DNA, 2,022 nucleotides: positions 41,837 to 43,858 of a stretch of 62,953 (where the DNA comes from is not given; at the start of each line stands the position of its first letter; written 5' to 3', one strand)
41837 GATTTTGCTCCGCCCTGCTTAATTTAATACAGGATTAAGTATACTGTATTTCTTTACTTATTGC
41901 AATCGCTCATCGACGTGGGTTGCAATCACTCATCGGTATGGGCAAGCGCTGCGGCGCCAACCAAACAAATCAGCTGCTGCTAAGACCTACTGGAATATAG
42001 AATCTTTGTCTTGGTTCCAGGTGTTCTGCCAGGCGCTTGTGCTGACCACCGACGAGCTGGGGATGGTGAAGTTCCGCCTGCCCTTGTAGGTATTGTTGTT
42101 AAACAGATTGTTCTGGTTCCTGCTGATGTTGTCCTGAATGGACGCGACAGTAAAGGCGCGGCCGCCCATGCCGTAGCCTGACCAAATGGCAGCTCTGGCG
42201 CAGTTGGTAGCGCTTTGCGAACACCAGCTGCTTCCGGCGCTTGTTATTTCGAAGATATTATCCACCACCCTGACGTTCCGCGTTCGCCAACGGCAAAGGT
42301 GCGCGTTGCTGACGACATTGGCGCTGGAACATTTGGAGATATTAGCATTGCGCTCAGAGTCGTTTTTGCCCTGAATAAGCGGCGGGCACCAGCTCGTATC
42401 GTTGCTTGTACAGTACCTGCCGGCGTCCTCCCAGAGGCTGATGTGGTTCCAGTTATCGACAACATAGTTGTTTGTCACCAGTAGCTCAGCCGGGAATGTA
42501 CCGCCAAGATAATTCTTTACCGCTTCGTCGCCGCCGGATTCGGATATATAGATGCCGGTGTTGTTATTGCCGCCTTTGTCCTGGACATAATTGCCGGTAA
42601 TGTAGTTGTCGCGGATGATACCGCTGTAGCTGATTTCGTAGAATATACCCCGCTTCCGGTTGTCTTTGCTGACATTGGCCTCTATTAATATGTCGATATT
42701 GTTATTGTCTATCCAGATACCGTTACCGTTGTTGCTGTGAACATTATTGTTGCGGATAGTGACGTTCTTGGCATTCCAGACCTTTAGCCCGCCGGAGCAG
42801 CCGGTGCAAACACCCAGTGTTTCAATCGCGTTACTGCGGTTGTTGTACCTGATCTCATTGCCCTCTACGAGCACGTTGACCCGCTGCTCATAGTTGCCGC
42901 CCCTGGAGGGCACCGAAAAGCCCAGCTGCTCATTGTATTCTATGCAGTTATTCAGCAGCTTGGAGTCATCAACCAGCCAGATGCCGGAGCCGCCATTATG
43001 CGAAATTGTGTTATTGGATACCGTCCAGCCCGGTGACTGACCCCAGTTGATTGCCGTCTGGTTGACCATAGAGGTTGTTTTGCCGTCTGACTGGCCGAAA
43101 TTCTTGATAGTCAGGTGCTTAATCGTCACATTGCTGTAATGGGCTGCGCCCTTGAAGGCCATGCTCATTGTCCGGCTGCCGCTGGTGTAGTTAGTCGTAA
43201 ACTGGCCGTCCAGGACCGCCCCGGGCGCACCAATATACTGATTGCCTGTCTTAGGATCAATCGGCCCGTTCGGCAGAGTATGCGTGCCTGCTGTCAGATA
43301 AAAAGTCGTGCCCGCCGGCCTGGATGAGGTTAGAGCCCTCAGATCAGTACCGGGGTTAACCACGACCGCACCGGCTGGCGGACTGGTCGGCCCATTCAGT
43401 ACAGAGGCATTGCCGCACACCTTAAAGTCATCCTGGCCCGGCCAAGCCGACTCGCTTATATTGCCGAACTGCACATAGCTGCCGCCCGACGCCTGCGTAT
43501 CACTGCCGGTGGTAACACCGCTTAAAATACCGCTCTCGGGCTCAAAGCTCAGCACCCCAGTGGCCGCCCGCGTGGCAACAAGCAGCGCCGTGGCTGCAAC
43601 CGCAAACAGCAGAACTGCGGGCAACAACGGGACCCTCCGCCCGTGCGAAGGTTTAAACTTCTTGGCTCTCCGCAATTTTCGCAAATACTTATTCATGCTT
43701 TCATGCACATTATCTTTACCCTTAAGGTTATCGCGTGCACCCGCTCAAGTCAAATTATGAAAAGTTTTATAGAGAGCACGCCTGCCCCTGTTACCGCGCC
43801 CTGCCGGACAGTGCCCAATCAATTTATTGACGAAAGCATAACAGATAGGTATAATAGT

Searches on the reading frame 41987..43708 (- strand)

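Call 53: search_protein_families(library=pfam, proteins=[window:41987-43708:-], max_evalue=0.001)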
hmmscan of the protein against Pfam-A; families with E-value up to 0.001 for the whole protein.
window:41987-43708:- (573 aa): 2 families
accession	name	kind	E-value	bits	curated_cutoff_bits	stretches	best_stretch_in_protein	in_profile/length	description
PF13229.12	Beta_helix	-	7.9e-23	81.3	25.9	2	219-393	2-149/158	Right handed beta helix region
PF05048.19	NosD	-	6.5e-09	36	23.6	1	285-401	40-146/212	Periplasmic copper-binding protein (NosD)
